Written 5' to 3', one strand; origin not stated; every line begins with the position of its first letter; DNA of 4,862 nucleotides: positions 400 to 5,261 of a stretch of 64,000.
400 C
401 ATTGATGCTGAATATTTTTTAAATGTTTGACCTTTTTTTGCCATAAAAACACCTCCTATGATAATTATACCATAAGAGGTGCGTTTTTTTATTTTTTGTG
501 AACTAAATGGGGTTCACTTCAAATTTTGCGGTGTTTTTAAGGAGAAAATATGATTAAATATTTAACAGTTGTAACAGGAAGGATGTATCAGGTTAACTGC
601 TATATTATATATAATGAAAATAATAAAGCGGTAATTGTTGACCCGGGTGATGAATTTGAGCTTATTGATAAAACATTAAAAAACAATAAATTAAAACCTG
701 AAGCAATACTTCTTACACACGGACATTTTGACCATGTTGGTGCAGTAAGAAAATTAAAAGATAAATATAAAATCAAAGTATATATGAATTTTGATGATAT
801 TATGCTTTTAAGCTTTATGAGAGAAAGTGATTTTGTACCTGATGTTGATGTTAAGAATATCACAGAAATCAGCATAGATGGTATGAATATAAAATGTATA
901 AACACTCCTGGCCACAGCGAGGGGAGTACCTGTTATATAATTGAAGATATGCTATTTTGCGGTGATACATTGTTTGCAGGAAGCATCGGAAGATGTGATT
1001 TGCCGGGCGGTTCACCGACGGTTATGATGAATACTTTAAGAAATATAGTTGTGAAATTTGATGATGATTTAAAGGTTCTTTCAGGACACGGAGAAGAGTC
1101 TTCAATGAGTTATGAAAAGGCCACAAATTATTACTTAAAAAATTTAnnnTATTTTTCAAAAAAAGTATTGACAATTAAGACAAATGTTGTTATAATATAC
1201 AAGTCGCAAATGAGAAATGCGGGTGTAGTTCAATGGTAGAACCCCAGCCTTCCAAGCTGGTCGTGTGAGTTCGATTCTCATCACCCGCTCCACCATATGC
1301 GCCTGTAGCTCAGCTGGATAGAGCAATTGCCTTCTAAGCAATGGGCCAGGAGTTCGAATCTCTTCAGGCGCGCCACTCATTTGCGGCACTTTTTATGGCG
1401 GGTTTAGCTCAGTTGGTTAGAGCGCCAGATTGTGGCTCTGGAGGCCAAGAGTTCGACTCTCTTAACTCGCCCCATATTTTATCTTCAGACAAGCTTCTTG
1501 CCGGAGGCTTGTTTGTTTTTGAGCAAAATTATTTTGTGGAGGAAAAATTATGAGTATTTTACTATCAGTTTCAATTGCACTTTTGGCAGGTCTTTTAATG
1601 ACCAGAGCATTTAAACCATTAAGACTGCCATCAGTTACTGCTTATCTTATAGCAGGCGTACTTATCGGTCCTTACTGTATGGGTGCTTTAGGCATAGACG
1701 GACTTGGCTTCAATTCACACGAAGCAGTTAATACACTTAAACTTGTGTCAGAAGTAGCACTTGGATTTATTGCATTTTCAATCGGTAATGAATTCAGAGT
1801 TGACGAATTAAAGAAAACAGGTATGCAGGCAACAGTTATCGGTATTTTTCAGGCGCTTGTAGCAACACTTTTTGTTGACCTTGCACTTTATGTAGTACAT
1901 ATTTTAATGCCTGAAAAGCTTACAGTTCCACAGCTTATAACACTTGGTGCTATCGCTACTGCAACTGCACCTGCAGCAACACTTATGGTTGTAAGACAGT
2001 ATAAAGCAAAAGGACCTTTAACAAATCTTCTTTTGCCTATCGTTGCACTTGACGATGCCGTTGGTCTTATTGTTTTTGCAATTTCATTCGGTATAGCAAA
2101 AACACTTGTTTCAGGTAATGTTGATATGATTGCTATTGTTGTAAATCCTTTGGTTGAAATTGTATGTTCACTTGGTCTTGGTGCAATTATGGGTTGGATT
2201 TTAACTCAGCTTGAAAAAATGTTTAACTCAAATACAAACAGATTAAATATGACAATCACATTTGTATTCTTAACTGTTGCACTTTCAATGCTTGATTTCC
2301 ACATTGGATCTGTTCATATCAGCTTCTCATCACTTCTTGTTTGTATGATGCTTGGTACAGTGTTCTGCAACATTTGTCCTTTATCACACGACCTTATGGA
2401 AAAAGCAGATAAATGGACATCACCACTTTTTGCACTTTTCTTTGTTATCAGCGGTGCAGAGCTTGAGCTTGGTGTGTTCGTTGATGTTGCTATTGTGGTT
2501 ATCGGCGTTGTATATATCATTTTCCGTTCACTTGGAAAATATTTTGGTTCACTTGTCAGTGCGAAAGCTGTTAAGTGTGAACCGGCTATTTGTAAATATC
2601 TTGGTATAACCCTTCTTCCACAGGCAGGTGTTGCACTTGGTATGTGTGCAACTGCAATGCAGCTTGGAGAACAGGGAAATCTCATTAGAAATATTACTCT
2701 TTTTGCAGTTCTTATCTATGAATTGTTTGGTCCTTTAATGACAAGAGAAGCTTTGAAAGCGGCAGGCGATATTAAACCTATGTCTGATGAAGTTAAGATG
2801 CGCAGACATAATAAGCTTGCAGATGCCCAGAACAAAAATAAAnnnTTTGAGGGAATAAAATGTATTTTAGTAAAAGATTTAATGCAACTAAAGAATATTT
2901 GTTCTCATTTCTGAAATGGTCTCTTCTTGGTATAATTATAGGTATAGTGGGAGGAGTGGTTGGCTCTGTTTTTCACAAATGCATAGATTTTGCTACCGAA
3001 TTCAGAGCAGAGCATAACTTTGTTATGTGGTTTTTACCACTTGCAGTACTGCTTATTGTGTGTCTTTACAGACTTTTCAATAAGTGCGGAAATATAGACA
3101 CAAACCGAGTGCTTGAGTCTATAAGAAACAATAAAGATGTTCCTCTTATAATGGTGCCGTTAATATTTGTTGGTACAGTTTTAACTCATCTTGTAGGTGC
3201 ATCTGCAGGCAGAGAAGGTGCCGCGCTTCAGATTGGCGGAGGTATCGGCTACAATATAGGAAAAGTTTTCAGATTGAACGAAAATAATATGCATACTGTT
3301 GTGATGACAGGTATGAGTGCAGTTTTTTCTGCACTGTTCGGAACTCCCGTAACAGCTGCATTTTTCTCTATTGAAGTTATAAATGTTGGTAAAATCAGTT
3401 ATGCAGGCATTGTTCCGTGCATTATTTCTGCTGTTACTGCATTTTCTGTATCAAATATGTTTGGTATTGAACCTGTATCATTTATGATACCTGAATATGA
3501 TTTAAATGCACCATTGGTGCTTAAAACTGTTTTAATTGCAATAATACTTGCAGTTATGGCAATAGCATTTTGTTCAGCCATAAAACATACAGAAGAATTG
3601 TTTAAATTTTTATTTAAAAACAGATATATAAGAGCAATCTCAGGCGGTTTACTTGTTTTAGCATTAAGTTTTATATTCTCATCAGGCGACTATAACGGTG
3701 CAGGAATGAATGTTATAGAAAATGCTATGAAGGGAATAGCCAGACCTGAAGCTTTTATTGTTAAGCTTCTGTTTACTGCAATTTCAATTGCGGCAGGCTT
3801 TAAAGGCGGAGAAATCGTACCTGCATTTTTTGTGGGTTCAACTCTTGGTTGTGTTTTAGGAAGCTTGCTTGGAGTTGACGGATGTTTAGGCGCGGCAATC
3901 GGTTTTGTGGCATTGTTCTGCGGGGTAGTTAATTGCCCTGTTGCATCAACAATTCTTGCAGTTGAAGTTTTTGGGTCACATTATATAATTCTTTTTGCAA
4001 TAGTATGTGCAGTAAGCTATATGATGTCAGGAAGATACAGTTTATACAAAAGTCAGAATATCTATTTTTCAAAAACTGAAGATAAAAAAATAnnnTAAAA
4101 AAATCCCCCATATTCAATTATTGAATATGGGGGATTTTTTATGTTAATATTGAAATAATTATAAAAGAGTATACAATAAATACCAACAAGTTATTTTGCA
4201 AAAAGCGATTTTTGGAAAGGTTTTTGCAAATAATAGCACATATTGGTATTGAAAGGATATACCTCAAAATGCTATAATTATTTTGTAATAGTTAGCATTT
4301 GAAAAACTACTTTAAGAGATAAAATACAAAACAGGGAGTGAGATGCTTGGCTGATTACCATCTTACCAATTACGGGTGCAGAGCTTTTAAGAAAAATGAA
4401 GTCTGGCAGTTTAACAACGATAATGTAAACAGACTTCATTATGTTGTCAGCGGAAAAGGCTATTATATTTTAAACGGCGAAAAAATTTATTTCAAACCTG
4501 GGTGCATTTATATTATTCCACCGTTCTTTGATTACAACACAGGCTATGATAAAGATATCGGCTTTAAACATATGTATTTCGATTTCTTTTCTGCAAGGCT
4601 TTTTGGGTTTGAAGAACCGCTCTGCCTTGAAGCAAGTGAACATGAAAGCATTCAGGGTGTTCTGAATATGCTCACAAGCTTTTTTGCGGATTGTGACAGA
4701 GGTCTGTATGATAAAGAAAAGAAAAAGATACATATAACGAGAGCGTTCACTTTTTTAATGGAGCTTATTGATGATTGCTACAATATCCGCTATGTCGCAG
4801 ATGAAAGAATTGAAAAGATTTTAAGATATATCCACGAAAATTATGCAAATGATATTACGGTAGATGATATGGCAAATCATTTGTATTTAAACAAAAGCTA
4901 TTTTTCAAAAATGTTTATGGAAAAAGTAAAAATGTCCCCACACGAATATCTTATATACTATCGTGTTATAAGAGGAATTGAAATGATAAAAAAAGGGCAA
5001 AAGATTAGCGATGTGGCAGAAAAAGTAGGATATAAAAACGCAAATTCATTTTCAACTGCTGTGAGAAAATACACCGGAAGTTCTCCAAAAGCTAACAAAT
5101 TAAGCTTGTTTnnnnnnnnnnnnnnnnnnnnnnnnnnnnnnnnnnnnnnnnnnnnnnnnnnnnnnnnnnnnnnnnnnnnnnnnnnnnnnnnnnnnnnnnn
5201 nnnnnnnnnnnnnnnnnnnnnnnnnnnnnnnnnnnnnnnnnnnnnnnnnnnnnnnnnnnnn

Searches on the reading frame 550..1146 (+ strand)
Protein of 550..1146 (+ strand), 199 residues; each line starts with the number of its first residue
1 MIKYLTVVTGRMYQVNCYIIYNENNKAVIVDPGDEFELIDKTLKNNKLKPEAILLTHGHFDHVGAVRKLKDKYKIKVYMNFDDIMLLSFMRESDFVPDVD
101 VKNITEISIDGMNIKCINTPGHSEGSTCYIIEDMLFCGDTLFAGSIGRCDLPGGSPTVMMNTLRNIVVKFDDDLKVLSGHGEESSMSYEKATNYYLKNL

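Call 14: search_protein_families(library=pfam, proteins=[window:550-1146:+], max_evalue=0.001)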
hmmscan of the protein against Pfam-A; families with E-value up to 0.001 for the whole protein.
window:550-1146:+ (199 aa): 4 families
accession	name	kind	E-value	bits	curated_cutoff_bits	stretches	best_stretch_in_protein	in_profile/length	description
PF00753.33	Lactamase_B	-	2.1e-25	90.3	22.7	1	13-180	4-196/196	Metallo-beta-lactamase superfamily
PF19583.5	ODP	-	1.3e-05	25.7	27.2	1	14-143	2-138/194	ODP family beta lactamase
PF13483.12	Lactamase_B_3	-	1.6e-05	25.4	24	1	13-129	5-96/160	Beta-lactamase superfamily domain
PF12706.13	Lactamase_B_2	-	4.8e-05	23.5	27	1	48-140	27-143/200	Beta-lactamase superfamily domain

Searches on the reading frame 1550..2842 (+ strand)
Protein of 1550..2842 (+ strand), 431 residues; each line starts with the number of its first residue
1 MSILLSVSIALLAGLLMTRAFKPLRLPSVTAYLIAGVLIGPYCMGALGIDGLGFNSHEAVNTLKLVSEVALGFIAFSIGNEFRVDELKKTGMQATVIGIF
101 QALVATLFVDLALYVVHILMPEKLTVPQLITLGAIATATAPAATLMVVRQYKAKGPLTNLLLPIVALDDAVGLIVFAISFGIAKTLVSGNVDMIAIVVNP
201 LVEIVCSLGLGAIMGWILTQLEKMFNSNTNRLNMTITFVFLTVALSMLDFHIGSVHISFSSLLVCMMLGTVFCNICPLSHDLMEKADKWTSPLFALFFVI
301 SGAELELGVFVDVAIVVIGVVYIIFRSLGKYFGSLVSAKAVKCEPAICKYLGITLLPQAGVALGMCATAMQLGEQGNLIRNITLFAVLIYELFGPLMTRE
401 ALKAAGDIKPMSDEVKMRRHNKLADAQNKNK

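Call 14: search_protein_families(library=pfam, proteins=[window:1550-2842:+], max_evalue=0.001)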
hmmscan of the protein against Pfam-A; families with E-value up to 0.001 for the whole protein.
window:1550-2842:+ (431 aa): 1 family
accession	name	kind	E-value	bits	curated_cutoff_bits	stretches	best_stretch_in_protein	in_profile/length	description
PF00999.27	Na_H_Exchanger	-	4.1e-32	111.9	26.2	1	9-399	3-370/375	Sodium/hydrogen exchanger, transmembrane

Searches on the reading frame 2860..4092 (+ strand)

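Call 14: search_protein_families(library=pfam, proteins=[window:2860-4092:+], max_evalue=0.001)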
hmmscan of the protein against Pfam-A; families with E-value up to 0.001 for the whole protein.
window:2860-4092:+ (411 aa): 1 family
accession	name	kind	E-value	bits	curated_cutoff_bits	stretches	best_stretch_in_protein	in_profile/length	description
PF00654.25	Voltage_CLC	-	1.1e-61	209.4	24.8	1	63-390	2-345/346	Voltage gated chloride channel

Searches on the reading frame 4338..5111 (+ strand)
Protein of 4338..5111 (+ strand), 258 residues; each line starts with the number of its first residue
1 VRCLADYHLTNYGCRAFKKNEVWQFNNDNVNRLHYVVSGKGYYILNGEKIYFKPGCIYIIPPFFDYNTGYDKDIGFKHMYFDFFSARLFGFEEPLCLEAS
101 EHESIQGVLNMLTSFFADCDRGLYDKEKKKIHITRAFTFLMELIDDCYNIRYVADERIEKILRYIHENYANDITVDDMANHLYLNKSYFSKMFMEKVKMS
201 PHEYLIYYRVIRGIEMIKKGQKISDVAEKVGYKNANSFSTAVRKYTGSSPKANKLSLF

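Call 5: search_protein_families(library=pfam, proteins=[window:4338-5111:+], max_evalue=0.1)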
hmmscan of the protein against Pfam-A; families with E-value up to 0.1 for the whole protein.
window:4338-5111:+ (258 aa): 4 families
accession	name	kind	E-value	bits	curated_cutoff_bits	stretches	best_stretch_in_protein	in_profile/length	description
PF00165.29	HTH_AraC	-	1.5e-16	60.5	26.6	2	165-205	1-41/42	Bacterial regulatory helix-turn-helix proteins, AraC family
PF12833.13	HTH_18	-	2.2e-15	57.1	33.6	1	178-252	1-76/80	Helix-turn-helix domain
PF07883.17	Cupin_2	-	0.0012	19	27.2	1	32-62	20-50/70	Cupin domain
PF02311.25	AraC_binding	-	0.005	17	21.1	1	33-81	26-76/135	AraC-like ligand binding domain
